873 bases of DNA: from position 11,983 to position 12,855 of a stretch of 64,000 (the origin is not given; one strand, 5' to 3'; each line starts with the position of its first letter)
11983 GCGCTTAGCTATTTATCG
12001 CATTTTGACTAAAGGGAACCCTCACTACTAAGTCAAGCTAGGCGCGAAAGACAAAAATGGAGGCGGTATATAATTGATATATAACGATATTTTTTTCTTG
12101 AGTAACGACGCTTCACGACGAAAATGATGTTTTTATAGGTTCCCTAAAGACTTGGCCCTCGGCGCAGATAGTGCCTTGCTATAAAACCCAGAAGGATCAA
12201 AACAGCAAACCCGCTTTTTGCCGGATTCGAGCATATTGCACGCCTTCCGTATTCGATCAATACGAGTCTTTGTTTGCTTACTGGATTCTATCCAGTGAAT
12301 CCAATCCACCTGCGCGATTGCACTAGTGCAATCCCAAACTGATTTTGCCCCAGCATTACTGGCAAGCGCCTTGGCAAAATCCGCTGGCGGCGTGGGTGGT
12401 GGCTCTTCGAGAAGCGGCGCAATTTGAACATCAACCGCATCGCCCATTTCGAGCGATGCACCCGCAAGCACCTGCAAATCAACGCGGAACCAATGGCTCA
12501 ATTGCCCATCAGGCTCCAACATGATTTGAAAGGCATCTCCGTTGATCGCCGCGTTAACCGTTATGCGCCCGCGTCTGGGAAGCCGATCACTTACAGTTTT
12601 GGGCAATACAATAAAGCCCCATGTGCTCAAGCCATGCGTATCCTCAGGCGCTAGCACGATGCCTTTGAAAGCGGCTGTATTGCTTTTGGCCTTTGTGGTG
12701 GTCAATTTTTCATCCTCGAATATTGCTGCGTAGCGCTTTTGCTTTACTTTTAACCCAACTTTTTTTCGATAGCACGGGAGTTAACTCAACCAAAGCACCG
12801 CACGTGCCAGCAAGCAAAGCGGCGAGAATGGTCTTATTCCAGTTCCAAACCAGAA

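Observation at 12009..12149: Unclassified 129-bp TIR element with a perfect 6-bp target-site duplication has rewritten the 3' end of the DUF1905/YdeI gene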

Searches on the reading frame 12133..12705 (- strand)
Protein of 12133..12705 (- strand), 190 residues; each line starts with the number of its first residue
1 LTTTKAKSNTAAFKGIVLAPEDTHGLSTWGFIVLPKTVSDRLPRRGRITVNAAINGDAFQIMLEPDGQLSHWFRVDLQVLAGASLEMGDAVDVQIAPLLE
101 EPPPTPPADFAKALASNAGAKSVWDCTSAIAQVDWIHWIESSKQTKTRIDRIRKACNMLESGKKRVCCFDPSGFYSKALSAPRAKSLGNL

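Call 9: find_homologous_proteins(query=window:12133-12705:-)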
Query window:12133-12705:- (190 aa): 1351 proteins with E <= 0.001 among 1524 candidates; the best 120 are listed.
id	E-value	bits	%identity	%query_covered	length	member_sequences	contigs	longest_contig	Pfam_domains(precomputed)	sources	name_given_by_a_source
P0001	1.8e-123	427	100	100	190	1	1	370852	PF13376.12,PF08922.18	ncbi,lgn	-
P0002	1.9e-79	284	69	96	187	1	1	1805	PF13376.12,PF08922.18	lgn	-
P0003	1.1e-75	271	67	98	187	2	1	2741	PF13376.12,PF08922.18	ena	-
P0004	4.7e-73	263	68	93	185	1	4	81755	PF13376.12,PF08922.18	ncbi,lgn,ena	-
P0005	9.3e-72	259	63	93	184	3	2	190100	PF13376.12,PF08922.18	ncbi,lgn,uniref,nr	ncbi:YdeI/OmpD-associated family protein [Chiayiivirga flava]|uniref:DUF1905 domain-containing prote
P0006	2.0e-71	257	64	95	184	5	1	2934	PF13376.12,PF08922.18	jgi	jgi:hypothetical protein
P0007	6.0e-70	253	63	96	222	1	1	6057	PF13376.12,PF08922.18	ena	-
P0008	2.4e-69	251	65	95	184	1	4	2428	PF13376.12,PF08922.18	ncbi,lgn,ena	-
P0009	4.6e-69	250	66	91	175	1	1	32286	PF13376.12,PF08922.18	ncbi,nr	ncbi:MAG TPA: YdeI/OmpD-associated family protein, partial [Kiritimatiellia bacterium]|nr:YdeI/OmpD-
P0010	3.5e-68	247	60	95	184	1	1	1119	PF13376.12,PF08922.18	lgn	-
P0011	4.9e-68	246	61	95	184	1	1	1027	PF13376.12,PF08922.18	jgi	jgi:hypothetical protein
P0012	5.6e-68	246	62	96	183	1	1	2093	PF13376.12,PF08922.18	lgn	-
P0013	5.8e-66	240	59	98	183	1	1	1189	PF13376.12,PF08922.18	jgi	jgi:hypothetical protein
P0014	1.2e-64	235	61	97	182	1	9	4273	PF13376.12,PF08922.18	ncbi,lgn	-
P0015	2.7e-64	234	58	91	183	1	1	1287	PF13376.12,PF08922.18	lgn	-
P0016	4.7e-64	233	58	94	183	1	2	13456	PF13376.12,PF08922.18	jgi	jgi:hypothetical protein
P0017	7.0e-64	233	57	94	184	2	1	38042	PF13376.12,PF08922.18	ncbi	-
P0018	5.0e-63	230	59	91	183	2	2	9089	PF13376.12,PF08922.18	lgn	-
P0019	2.6e-62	228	56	93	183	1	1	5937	PF13376.12,PF08922.18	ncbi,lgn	-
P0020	3.8e-62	227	57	97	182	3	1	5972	PF13376.12,PF08922.18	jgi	jgi:hypothetical protein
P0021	6.0e-62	227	56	93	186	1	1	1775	PF13376.12,PF08922.18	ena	-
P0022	1.2e-61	226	57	91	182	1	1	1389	PF13376.12,PF08922.18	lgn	-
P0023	1.2e-61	226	56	93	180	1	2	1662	PF13376.12,PF08922.18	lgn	-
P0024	1.7e-61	225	56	93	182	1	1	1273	PF13376.12,PF08922.18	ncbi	-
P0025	2.2e-61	225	56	92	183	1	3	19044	PF13376.12,PF08922.18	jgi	jgi:hypothetical protein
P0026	3.0e-61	224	54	97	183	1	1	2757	PF13376.12,PF08922.18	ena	-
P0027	3.3e-61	224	59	89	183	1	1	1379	PF13376.12,PF08922.18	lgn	-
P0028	3.3e-61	224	59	91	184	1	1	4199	PF13376.12,PF08922.18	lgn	-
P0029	3.9e-61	224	56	93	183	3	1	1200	PF13376.12,PF08922.18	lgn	-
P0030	5.2e-61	224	57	91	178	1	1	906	PF13376.12,PF08922.18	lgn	-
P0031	5.5e-61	223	56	97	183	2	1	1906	PF13376.12,PF08922.18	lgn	-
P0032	6.2e-61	223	56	92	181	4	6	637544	PF13376.12,PF08922.18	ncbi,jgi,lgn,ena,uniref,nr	ncbi:YdeI/OmpD-associated family protein [uncultured Castellaniella sp.]|uniref:YdeI/OmpD-associated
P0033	6.5e-61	223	58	96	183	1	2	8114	PF13376.12,PF08922.18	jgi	jgi:hypothetical protein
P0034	7.4e-61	223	54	91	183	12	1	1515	PF13376.12,PF08922.18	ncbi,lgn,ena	-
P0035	7.6e-61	223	58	94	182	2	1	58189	PF13376.12,PF08922.18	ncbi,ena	-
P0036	7.7e-61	223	54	94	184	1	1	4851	PF13376.12,PF08922.18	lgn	-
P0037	8.0e-61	223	57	95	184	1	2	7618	PF13376.12,PF08922.18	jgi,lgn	-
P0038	9.1e-61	223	55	93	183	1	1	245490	PF13376.12,PF08922.18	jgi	jgi:hypothetical protein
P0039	9.4e-61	223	58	92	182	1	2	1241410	PF13376.12,PF08922.18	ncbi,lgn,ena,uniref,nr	ncbi:DUF1905 domain-containing protein [Allopusillimonas soli]|uniref:DUF1905 domain-containing prot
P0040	9.6e-61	223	56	92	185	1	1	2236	PF13376.12,PF08922.18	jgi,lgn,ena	-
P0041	9.8e-61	223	56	93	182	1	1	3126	PF13376.12,PF08922.18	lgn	-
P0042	1.0e-60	223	57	93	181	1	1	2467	PF13376.12,PF08922.18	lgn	-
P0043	1.1e-60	222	55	91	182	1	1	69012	PF13376.12,PF08922.18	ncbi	ncbi:MAG: YdeI/OmpD-associated family protein [Pseudoxanthomonas sp.]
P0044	1.1e-60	222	58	92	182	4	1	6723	PF13376.12,PF08922.18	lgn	-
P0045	1.4e-60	222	60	85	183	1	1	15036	PF13376.12,PF08922.18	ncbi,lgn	-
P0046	1.5e-60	222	56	91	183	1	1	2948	PF13376.12,PF08922.18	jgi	jgi:hypothetical protein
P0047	2.4e-60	221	52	95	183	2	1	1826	PF13376.12,PF08922.18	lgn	-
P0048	2.5e-60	221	56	91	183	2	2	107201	PF13376.12,PF08922.18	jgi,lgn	-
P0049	2.5e-60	221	55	91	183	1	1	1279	PF13376.12,PF08922.18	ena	-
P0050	2.5e-60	221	57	90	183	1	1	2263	PF13376.12,PF08922.18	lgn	-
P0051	2.6e-60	221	61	84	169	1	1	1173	PF13376.12,PF08922.18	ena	-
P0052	2.6e-60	221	54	94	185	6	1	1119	PF13376.12,PF08922.18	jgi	jgi:hypothetical protein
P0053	2.6e-60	221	55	91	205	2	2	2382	PF13376.12,PF08922.18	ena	-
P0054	2.9e-60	221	56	90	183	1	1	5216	PF13376.12,PF08922.18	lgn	-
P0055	3.0e-60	221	54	97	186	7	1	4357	PF13376.12,PF08922.18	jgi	jgi:hypothetical protein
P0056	3.0e-60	221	59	93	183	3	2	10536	PF13376.12,PF08922.18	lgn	-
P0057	3.4e-60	221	58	94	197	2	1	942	PF13376.12,PF08922.18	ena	-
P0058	3.5e-60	221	54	97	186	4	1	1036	PF13376.12,PF08922.18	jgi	-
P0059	3.5e-60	221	57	93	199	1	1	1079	PF13376.12,PF08922.18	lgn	-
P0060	3.6e-60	221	57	92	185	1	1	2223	PF13376.12,PF08922.18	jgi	jgi:hypothetical protein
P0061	3.7e-60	221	55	89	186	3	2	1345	PF13376.12,PF08922.18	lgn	-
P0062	3.7e-60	221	56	91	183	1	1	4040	PF13376.12,PF08922.18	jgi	jgi:hypothetical protein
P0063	3.7e-60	221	57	94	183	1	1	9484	PF13376.12,PF08922.18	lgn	-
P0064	4.0e-60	221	56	92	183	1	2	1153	PF13376.12,PF08922.18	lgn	-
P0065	4.1e-60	221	57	90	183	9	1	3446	PF13376.12,PF08922.18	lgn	-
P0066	4.2e-60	221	55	91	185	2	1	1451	PF13376.12,PF08922.18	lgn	-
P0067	4.5e-60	220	55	94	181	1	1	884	PF13376.12,PF08922.18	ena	-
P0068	4.5e-60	220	57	90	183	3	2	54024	PF13376.12,PF08922.18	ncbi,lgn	-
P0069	4.5e-60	220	56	91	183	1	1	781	PF13376.12,PF08922.18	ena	-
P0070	4.7e-60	220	58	91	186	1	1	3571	PF13376.12,PF08922.18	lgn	-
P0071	4.8e-60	220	55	93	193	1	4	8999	PF13376.12,PF08922.18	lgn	-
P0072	4.9e-60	220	54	93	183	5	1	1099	PF13376.12,PF08922.18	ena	-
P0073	4.9e-60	220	58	92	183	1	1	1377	PF13376.12,PF08922.18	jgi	jgi:hypothetical protein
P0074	5.1e-60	220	56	93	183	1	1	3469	PF13376.12,PF08922.18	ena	-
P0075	5.2e-60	220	57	91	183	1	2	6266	PF13376.12,PF08922.18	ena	-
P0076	5.3e-60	220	54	94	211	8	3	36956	PF13376.12,PF08922.18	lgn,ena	-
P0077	5.4e-60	220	58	94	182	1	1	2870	PF13376.12,PF08922.18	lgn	-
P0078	5.5e-60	220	56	91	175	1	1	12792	PF13376.12,PF08922.18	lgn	-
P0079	5.5e-60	220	54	97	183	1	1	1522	PF13376.12,PF08922.18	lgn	-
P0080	5.6e-60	220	56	94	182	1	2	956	PF13376.12,PF08922.18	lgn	-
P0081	6.2e-60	220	58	92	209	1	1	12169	PF13376.12,PF08922.18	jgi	jgi:hypothetical protein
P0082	6.2e-60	220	56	94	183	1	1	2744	PF13376.12,PF08922.18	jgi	jgi:hypothetical protein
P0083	6.5e-60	220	54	97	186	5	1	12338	PF13376.12,PF08922.18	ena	-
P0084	6.6e-60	220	56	90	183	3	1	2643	PF13376.12,PF08922.18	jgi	-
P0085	7.2e-60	220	56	94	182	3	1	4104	PF13376.12,PF08922.18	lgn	-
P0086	7.3e-60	220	55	91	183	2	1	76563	PF13376.12,PF08922.18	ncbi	-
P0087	7.3e-60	220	54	97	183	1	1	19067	PF13376.12,PF08922.18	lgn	-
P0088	7.4e-60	220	55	93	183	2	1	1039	PF13376.12,PF08922.18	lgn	-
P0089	8.0e-60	220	56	91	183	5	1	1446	PF13376.12,PF08922.18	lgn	-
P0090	8.6e-60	220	55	91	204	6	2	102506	PF13376.12,PF08922.18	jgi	-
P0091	8.6e-60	220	58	97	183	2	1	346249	PF13376.12,PF08922.18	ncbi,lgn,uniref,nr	ncbi:DUF1905 domain-containing protein [Sinimarinibacterium sp. CAU 1509]|uniref:YdeI/OmpD-associate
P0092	9.8e-60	219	57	91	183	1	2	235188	PF13376.12,PF08922.18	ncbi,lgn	-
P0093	1.0e-59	219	56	92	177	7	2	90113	PF13376.12,PF08922.18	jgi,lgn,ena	-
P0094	1.0e-59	219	54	97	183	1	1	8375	PF13376.12,PF08922.18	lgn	-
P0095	1.1e-59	219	55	97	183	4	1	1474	PF13376.12,PF08922.18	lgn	-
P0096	1.2e-59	219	57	94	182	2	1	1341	PF13376.12,PF08922.18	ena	-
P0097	1.2e-59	219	57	93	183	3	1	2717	PF13376.12,PF08922.18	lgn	-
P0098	1.2e-59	219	57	91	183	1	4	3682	PF13376.12,PF08922.18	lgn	-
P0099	1.3e-59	219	57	90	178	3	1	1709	PF13376.12,PF08922.18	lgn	-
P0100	1.4e-59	219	56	93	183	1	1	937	PF13376.12,PF08922.18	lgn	-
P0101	1.6e-59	219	56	93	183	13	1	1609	PF13376.12,PF08922.18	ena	-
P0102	1.6e-59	219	56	97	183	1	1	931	PF13376.12,PF08922.18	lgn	-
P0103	1.6e-59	219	56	94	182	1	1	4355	PF13376.12,PF08922.18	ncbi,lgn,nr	ncbi:MAG: hypothetical protein DHS20C09_21100 [marine bacterium B5-7]|nr:MAG: hypothetical protein D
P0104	1.6e-59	219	53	94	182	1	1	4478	PF13376.12,PF08922.18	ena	-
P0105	1.7e-59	219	55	93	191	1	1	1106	PF13376.12,PF08922.18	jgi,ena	-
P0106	1.9e-59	218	55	93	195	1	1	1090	PF13376.12,PF08922.18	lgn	-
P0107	2.0e-59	218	55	95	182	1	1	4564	PF13376.12,PF08922.18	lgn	-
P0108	2.1e-59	218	54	97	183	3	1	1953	PF13376.12,PF08922.18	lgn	-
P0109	2.1e-59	218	56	91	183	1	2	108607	PF13376.12,PF08922.18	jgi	jgi:hypothetical protein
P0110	2.1e-59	218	53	94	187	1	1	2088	PF13376.12,PF08922.18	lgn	-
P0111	2.3e-59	218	57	85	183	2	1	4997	PF13376.12,PF08922.18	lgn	-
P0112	2.4e-59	218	57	94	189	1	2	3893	PF13376.12,PF08922.18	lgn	-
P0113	2.6e-59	218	56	91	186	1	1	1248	PF13376.12,PF08922.18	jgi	-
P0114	2.6e-59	218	56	94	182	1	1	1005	PF13376.12,PF08922.18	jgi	jgi:hypothetical protein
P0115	2.6e-59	218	54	97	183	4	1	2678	PF13376.12,PF08922.18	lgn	-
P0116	3.2e-59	218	56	89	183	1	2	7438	PF13376.12,PF08922.18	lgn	-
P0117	3.3e-59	218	56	91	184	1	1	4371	PF13376.12,PF08922.18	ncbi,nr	ncbi:MAG: DUF1905 domain-containing protein [Abitibacteriaceae bacterium]|nr:DUF1905 domain-containi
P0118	3.3e-59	218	56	93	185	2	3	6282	PF13376.12,PF08922.18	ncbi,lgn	-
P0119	3.6e-59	218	54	94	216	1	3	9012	PF13376.12,PF08922.18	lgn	-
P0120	3.7e-59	217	55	91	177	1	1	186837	PF13376.12,PF08922.18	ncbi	ncbi:MAG: YdeI/OmpD-associated family protein [Luteolibacter sp.]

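Call 11: find_encoding_contigs(protein=P0001, flank=10000, max_places=6)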
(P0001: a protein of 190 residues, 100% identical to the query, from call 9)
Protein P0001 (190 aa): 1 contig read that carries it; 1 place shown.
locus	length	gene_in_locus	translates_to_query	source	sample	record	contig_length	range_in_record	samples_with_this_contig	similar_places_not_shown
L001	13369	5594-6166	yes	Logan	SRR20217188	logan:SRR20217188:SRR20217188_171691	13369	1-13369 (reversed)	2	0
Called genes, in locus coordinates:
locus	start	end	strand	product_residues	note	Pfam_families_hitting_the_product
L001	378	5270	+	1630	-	PF17970:bMG1, PF21142:A2M_bMG2, PF11974:bMG3, PF01835:MG2, PF17972:bMG5, PF17962:bMG6, PF07703:A2M_BRD, PF00207:A2M, +1 more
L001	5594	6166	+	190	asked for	PF08922:DUF1905, PF13376:OmdA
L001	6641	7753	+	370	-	PF00691:OmpA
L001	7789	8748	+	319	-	PF14362:DUF4407 (faint), PF24161:CCDC39 (weak), PF24319:DUF7491 (faint)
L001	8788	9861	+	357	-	PF00111:Fer2, PF00970:FAD_binding_6, PF00175:NAD_binding_1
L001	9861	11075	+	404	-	-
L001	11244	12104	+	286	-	PF01022:HTH_5 (weak), PF13489:Methyltransf_23 (weak), PF13847:Methyltransf_31, PF08241:Methyltransf_11, PF08242:Methyltransf_12, PF13649:Methyltransf_25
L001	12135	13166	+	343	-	PF02574:S-methyl_trans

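Call 25: find_encoding_contigs(protein=P0122, flank=6000, max_places=6)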
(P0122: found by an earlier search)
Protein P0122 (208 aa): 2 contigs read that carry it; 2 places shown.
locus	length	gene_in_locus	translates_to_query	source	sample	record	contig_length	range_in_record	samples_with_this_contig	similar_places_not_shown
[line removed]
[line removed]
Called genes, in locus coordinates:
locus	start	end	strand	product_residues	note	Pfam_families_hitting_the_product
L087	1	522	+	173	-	?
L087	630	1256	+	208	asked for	PF13489:Methyltransf_23, PF13847:Methyltransf_31, PF13649:Methyltransf_25, PF08241:Methyltransf_11, PF08242:Methyltransf_12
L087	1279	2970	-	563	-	PF01019:G_glu_transpept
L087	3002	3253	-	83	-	PF00037:Fer4 (weak), PF13237:Fer4_10 (weak), PF12838:Fer4_7 (weak)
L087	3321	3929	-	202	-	PF02545:Maf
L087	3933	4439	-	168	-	PF02600:DsbB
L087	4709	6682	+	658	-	?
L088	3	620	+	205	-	?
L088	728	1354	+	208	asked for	PF13489:Methyltransf_23, PF13847:Methyltransf_31, PF13649:Methyltransf_25, PF08241:Methyltransf_11, PF08242:Methyltransf_12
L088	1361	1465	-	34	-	?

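Call 26: find_encoding_contigs(protein=P0121, flank=10000, max_places=6)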
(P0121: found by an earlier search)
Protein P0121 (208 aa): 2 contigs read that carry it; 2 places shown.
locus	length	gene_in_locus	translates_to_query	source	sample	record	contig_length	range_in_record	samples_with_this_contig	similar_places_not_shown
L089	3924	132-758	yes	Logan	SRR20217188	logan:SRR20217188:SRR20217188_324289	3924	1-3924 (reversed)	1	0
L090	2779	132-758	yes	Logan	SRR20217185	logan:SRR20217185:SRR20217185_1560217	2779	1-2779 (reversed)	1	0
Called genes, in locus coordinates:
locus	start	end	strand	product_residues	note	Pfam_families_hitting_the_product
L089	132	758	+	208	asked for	PF13489:Methyltransf_23, PF13847:Methyltransf_31, PF13649:Methyltransf_25, PF08241:Methyltransf_11, PF08242:Methyltransf_12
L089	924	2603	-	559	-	PF01019:G_glu_transpept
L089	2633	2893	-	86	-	PF00037:Fer4 (weak), PF13237:Fer4_10 (weak), PF12838:Fer4_7 (weak)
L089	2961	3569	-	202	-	PF02545:Maf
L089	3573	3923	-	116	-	?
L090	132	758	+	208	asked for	PF13489:Methyltransf_23, PF13847:Methyltransf_31, PF13649:Methyltransf_25, PF08241:Methyltransf_11, PF08242:Methyltransf_12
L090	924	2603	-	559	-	PF01019:G_glu_transpept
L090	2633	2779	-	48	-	?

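Call 53: find_encoding_contigs(protein=P0123, flank=10000, max_places=3)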
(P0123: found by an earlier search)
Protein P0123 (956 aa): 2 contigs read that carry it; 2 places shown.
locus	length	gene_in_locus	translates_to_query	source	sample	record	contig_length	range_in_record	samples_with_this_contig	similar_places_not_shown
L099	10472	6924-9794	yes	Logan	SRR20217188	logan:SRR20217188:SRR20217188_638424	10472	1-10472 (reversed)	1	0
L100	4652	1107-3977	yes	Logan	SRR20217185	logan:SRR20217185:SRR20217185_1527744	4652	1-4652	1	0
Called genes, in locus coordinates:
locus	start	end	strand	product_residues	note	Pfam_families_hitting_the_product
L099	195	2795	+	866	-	PF25800:FimV_N, PF14559:TPR_19 (faint)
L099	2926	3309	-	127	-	PF06155:GBBH-like_N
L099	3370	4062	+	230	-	PF00849:PseudoU_synth_2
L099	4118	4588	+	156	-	PF00472:RF-1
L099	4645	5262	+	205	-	PF01553:Acyltransferase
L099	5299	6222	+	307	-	PF00491:Arginase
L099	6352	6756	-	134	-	-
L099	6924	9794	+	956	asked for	PF00082:Peptidase_S8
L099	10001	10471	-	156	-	?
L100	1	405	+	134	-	?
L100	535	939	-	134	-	-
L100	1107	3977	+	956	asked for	PF00082:Peptidase_S8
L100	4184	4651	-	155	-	?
